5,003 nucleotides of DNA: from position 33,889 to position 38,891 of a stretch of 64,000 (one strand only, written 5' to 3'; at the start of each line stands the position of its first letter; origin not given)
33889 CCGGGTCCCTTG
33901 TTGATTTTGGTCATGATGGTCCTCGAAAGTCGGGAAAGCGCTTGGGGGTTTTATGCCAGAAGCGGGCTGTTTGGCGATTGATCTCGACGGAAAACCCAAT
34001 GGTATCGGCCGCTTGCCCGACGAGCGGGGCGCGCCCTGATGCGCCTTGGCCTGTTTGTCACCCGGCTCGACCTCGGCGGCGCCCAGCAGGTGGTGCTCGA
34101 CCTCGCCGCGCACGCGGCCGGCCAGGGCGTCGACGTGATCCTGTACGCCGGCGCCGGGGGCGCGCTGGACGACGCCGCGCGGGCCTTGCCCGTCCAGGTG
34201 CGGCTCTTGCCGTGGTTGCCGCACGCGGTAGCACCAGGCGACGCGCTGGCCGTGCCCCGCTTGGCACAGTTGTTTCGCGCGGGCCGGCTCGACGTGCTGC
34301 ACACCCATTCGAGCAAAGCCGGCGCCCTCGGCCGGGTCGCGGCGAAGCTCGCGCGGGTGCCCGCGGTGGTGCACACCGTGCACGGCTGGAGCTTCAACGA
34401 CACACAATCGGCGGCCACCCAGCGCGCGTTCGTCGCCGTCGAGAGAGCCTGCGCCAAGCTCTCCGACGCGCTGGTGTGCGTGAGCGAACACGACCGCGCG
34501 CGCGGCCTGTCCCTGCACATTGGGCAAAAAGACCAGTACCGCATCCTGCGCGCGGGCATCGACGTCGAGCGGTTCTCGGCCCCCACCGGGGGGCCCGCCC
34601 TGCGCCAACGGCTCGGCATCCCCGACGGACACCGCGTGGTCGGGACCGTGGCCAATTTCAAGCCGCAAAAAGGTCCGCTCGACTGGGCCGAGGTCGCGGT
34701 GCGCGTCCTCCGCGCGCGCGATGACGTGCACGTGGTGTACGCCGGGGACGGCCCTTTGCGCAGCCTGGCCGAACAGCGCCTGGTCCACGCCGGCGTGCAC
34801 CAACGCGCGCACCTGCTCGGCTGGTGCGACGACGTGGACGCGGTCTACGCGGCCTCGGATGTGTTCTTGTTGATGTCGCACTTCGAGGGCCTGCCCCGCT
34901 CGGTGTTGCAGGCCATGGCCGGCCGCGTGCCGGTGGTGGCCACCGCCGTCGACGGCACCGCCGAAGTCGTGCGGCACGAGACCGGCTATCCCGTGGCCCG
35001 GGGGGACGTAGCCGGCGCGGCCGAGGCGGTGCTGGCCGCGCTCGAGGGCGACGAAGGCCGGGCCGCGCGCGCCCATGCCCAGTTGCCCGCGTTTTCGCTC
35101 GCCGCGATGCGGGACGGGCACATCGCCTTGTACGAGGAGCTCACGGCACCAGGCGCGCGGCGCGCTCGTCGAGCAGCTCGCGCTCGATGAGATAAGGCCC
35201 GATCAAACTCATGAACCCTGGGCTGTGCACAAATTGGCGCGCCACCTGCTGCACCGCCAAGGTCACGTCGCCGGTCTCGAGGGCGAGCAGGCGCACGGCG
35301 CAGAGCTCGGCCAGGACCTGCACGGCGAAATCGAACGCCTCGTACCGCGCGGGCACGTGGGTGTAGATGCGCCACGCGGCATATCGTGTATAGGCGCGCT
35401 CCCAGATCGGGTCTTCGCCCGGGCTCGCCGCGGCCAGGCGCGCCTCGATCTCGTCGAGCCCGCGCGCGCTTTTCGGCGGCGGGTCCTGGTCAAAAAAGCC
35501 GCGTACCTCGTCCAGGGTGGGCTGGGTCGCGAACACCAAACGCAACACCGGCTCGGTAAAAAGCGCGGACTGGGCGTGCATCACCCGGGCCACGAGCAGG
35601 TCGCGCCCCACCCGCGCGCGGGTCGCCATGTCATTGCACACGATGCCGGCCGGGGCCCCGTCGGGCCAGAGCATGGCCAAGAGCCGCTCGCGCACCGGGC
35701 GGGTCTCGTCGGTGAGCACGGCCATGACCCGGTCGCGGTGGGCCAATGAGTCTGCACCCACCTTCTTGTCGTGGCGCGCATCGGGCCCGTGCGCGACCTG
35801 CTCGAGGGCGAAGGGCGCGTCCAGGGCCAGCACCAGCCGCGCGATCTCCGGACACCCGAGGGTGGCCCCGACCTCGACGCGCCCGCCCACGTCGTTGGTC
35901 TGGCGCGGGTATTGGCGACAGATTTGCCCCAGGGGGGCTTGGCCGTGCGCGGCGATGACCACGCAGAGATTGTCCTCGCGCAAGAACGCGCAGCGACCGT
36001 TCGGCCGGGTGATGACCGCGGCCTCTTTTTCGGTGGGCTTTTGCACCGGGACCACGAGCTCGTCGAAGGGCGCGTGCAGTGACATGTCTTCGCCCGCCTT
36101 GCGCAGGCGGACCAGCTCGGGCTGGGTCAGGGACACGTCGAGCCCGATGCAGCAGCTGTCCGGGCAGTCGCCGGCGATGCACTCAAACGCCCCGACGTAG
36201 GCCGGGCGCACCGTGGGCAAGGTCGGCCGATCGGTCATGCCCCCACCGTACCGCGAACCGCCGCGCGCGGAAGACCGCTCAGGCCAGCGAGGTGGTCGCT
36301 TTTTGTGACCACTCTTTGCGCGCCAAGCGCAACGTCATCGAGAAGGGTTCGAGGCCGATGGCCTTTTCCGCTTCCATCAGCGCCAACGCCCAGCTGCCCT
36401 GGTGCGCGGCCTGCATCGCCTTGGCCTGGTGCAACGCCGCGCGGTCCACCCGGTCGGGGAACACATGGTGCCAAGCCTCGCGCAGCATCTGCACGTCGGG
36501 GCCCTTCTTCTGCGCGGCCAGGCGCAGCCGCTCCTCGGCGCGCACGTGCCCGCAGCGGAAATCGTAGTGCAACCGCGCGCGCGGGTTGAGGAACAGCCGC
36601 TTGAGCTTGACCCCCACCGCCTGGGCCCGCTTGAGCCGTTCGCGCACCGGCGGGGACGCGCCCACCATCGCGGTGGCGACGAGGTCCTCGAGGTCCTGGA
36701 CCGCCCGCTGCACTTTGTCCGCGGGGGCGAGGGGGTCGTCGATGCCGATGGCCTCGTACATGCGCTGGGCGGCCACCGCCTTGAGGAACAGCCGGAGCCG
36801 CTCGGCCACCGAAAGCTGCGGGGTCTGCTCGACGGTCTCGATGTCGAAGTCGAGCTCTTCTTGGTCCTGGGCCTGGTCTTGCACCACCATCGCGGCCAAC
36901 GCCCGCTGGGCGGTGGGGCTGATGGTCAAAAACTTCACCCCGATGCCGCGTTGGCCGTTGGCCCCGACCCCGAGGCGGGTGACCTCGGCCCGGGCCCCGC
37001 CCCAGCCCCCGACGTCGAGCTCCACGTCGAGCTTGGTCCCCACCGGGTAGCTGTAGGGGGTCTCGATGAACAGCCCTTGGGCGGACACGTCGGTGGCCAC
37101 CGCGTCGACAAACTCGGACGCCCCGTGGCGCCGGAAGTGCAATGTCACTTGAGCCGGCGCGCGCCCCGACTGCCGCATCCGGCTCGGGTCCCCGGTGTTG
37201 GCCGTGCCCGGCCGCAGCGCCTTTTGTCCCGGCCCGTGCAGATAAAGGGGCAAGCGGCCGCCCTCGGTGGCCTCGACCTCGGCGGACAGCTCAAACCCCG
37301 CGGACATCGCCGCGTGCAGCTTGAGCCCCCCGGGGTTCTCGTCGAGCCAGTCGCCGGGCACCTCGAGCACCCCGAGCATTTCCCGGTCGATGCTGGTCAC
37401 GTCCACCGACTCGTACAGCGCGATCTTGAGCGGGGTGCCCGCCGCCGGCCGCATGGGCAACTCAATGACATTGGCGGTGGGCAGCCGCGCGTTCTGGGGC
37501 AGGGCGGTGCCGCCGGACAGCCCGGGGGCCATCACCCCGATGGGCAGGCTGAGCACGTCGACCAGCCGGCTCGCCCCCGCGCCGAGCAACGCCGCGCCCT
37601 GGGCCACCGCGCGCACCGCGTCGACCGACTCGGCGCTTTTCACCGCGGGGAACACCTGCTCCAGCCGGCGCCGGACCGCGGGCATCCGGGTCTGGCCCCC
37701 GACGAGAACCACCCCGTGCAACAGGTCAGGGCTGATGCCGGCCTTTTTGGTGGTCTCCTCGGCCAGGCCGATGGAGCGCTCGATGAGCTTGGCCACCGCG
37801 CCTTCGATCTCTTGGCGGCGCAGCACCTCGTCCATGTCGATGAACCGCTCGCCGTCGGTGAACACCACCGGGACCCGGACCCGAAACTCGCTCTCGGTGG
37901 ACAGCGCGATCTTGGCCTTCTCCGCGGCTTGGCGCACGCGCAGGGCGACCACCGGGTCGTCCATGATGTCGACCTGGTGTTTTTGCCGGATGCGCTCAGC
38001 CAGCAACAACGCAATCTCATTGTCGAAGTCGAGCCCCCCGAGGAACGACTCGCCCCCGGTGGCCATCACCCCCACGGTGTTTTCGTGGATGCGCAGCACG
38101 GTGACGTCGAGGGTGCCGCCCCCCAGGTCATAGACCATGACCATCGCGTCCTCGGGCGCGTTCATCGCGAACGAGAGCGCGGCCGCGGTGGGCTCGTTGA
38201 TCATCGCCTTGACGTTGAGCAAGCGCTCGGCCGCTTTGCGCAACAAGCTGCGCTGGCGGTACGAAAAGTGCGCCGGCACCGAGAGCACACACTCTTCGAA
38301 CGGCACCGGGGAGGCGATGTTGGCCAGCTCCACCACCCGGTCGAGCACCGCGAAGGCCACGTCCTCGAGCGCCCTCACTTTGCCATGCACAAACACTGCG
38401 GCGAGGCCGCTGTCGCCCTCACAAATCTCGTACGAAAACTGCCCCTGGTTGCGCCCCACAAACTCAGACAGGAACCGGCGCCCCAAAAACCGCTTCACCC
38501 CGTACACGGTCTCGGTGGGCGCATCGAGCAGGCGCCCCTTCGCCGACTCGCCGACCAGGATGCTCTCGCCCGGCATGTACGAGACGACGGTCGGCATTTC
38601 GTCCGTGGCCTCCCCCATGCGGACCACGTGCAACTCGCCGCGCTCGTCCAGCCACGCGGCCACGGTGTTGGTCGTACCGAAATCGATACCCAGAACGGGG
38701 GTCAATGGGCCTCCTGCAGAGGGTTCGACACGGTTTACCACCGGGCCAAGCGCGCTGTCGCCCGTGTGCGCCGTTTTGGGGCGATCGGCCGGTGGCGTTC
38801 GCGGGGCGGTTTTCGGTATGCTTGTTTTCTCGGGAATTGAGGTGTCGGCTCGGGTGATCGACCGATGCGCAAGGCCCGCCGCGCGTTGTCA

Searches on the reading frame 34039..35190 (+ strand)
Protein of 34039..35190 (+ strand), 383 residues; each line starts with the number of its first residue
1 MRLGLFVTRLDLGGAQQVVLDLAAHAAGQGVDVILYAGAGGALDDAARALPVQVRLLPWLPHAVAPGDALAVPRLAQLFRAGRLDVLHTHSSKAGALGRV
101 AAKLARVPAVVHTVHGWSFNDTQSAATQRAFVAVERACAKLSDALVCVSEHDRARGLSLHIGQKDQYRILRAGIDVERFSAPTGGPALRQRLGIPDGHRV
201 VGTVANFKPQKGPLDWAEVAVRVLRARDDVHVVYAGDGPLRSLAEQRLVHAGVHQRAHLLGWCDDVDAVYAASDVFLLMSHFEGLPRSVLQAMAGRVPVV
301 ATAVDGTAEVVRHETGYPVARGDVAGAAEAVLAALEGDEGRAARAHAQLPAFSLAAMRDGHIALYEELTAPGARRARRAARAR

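Call 7: search_protein_families(library=pfam, proteins=[window:34039-35190:+], max_evalue=0.001)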
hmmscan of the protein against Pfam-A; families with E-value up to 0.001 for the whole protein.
window:34039-35190:+ (383 aa): 5 families
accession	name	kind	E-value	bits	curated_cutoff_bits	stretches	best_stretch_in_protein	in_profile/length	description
PF13692.12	Glyco_trans_1_4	-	6.5e-27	95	27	1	199-336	2-141/142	Glycosyl transferases group 1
PF00534.26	Glycos_transf_1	-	2.2e-25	89.6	26.4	1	188-342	5-163/172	Glycosyl transferases group 1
PF13439.12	Glyco_transf_4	-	1.1e-23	84.6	28.5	1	13-178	2-170/170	Glycosyltransferase Family 4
PF13579.12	Glyco_trans_4_4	-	1e-20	75.1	29.7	1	13-155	1-141/158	Glycosyl transferase 4-like domain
PF13477.12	Glyco_trans_4_2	-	3.8e-08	34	23.4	1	19-139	13-130/139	Glycosyl transferase 4-like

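Call 40: search_protein_families(library=ncbifam, proteins=[window:34039-35190:+], max_evalue=0.00001)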
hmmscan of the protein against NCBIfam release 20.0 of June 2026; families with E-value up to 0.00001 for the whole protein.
window:34039-35190:+ (383 aa): 18 families
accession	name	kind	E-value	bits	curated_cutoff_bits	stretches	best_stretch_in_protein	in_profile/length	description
TIGR03088.1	stp2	hypoth_equivalog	3e-37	128.6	409.05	1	7-368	8-373/374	TIGR03088 family PEP-CTERM/XrtA system glycosyltransferase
TIGR03999.1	thiol_BshA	equivalog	3.7e-33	115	273.7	1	73-347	74-348/375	N-acetyl-alpha-D-glucosaminyl L-malate synthase BshA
NF047684.1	TeichurnBiosyTuaC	equivalog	8.8e-23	80.9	550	1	84-338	109-355/391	teichuronic acid biosynthesis protein TuaC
NF011726.0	PRK15179.1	equivalog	2.5e-19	69.1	733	1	53-365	374-691/694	Vi polysaccharide biosynthesis protein TviE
TIGR04047.1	MSMEG_0565_glyc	hypoth_equivalog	1.1e-16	60.9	259.85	1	20-366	19-372/373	MSMEG_0565 family glycosyltransferase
NF012034.0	PRK15490.1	equivalog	5.5e-16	58.1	813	1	196-311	396-511/578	Vi polysaccharide biosynthesis glycosyltransferase TviE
TIGR02149.1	glgA_Coryne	subfamily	3.7e-14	52.7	302.4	1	84-330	84-343/391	glycogen synthase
NF038229.1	Glyco4_Geo_Pelo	equivalog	3.8e-14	52.4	400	1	68-315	40-280/338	GPMC system family 4 glycosyltransferase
TIGR04063.1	stp3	hypoth_equivalog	4.1e-14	52.3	442.05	1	73-342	82-365/397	TIGR04063 family PEP-CTERM/XrtA system glycosyltransferase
TIGR03449.1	mycothiol_MshA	equivalog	6.6e-14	51.6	462.5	1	80-368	99-403/406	D-inositol-3-phosphate glycosyltransferase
NF041876.1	EPS_EpsE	equivalog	6.3e-12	45.4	400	1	74-342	104-365/389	exopolysaccharide biosynthesis GT4 family glycosyltransferase EpsE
NF038295.1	EPS_HpsP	equivalog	1.8e-08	33.8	550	1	157-367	168-386/388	hormogonium polysaccharide biosynthesis glycosyltransferase HpsP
NF053787.1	GlcN_PG_synth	equivalog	8.4e-08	31.4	480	1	168-348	167-340/361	N-acetylglucosaminyl phosphatidylglycerol synthase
NF049988.1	MGlcDAGSynMgs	equivalog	2e-07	30.7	400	1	75-301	78-318/398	alpha-monoglucosyldiacylglycerol synthase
NF007640.0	PRK10307.1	subfamily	3.1e-07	29.7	276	1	124-345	154-385/411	WcaI family glycosyltransferase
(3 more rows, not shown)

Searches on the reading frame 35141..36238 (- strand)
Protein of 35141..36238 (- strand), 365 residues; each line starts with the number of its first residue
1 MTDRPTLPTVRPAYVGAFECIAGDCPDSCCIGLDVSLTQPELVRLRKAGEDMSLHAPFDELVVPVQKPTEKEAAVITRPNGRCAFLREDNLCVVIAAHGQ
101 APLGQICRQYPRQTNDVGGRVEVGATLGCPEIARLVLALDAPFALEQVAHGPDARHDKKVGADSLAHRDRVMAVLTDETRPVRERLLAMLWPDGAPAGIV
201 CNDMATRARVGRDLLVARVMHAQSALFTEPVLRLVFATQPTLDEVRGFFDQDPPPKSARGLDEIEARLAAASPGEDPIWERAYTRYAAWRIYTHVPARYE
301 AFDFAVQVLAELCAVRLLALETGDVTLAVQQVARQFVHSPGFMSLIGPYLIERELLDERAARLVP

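Call 7: search_protein_families(library=pfam, proteins=[window:35141-36238:-], max_evalue=0.001)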
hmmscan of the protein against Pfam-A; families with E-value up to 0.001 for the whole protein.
window:35141-36238:- (365 aa): 0 families

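Call 40: search_protein_families(library=ncbifam, proteins=[window:35141-36238:-], max_evalue=0.00001)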
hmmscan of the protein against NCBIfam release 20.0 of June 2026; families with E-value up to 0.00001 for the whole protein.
window:35141-36238:- (365 aa): 1 family
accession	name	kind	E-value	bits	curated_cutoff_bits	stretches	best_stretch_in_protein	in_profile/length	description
NF038110.1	Lys_methyl_FliB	equivalog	2.1e-37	129.5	85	1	12-190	1-185/373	flagellin lysine-N-methylase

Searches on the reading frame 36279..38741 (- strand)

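Call 7: search_protein_families(library=pfam, proteins=[window:36279-38741:-], max_evalue=0.001)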
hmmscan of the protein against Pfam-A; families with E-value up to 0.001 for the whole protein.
window:36279-38741:- (820 aa): 4 families
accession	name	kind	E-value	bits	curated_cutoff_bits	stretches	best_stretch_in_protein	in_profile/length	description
PF00012.26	HSP70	-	1.7e-81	274.7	20.6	1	16-456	1-449/599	Hsp70 protein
PF06723.19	MreB_Mbl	-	1.2e-09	37.9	27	1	132-385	77-317/327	MreB/Mbl protein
PF07238.19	PilZ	-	9.6e-09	35.9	22.5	1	523-619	3-100/102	PilZ domain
PF01869.26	BcrAD_BadFG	-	0.00038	20.5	31.5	0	325-387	208-271/271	BadF/BadG/BcrA/BcrD ATPase family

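Call 40: search_protein_families(library=ncbifam, proteins=[window:36279-38741:-], max_evalue=0.00001)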
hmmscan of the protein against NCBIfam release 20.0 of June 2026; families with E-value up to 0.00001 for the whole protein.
window:36279-38741:- (820 aa): 12 families
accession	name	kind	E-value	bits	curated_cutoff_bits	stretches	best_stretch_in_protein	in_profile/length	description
NF001413.0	PRK00290.1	equivalog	8e-85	285.4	648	1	16-422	4-412/625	molecular chaperone DnaK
TIGR02350.1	prok_dnaK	equivalog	8.5e-82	275.4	822.55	1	16-405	2-394/596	molecular chaperone DnaK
NF009947.0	PRK13411.1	equivalog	4.9e-71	239.7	1002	1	16-408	4-401/662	molecular chaperone DnaK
TIGR01991.1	HscA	equivalog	2e-69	234.6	708.55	1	17-423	2-403/600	Fe-S protein assembly chaperone HscA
NF009946.0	PRK13410.1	equivalog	1.2e-67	228.6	1019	1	16-402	4-395/669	molecular chaperone DnaK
NF003520.0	PRK05183.1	subfamily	4.1e-67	227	620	1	17-423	22-423/621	Fe-S protein assembly chaperone HscA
NF002399.0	PRK01433.1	equivalog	7.2e-44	150.4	743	1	16-424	21-397/595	Fe-S protein assembly chaperone HscA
NF008673.0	PRK11678.1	equivalog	1e-16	60.8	331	2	267-382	335-440/450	molecular chaperone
TIGR02266.1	gmx_TIGR02266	paralog_domain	2.3e-11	43.7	68.7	1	527-619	1-95/96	TIGR02266 family protein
NF010539.0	PRK13927.1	subfamily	1.2e-07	31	293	1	150-384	101-323/339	rod shape-determining protein MreB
TIGR00904.1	mreB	subfamily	9.8e-07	28.1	365.75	1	152-384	102-323/334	MreB/Mrl family cell shape determining protein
NF010540.1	PRK13929.1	exception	3.4e-06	26.4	515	1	131-382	79-319/334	rod-share determining protein MreBH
